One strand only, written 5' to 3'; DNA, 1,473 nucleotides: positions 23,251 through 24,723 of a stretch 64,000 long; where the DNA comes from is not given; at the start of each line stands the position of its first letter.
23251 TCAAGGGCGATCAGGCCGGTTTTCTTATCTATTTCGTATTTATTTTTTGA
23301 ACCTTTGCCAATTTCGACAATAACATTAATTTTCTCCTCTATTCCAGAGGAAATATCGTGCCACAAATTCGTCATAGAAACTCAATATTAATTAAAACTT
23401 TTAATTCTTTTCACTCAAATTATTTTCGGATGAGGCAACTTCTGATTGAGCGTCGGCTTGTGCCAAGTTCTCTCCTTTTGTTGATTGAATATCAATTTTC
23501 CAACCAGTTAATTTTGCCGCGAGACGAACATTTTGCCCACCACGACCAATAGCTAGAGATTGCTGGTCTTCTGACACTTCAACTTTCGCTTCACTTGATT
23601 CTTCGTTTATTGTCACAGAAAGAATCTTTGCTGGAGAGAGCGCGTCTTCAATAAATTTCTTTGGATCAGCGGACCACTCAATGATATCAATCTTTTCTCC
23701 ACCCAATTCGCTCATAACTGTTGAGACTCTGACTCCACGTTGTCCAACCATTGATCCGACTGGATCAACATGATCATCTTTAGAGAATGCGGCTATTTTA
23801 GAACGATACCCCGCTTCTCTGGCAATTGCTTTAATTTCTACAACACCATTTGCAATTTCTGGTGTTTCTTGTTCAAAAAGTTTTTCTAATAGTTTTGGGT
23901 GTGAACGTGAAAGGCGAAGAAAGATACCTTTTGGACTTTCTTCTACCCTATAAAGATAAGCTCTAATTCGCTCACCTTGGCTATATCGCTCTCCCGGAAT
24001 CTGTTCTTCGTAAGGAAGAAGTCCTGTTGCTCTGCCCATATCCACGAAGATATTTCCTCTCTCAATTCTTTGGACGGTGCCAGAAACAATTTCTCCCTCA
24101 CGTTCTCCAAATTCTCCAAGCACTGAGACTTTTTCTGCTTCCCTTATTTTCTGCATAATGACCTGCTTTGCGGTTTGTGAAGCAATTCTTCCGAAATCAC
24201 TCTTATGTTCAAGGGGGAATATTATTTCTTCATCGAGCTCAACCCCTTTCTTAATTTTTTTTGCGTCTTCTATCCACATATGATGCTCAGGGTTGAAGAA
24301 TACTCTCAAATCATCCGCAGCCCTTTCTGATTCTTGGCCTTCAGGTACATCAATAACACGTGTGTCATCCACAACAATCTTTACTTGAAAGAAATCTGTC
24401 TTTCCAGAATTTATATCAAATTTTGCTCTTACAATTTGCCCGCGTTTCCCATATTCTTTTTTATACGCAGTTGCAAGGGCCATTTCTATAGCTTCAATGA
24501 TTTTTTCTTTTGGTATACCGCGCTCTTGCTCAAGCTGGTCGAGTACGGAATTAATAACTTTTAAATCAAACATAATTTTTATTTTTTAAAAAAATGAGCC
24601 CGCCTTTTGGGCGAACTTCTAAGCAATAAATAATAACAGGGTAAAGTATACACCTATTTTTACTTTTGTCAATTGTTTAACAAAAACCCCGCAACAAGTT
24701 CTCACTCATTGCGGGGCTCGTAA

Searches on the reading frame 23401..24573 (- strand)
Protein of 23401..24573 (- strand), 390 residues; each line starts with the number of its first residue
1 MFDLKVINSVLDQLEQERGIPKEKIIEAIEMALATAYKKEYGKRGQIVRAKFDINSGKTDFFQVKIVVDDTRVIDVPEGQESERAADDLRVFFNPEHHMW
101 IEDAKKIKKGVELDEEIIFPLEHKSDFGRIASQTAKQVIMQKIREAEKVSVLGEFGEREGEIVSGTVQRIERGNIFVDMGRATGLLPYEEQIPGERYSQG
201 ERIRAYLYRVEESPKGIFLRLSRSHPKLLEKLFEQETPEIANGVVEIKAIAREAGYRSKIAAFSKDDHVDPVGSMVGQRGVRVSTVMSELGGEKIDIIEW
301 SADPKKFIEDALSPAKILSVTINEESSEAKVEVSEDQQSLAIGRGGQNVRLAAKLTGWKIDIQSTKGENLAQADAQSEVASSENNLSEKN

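Call 82: search_protein_families(library=pfam, proteins=[window:23401-24573:-], max_evalue=0.00001)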
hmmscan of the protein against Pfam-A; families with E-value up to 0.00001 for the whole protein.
window:23401-24573:- (390 aa): 3 families
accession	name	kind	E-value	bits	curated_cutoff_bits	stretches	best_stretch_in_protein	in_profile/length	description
PF08529.16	NusA_N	-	4.2e-30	104.8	23.8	1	9-148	4-118/119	NusA N-terminal domain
PF13184.12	KH_5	-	8.6e-27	93.5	27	1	254-322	1-69/69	NusA-like KH domain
PF00575.29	S1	-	1.1e-10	42.2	22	1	158-219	3-71/74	S1 RNA binding domain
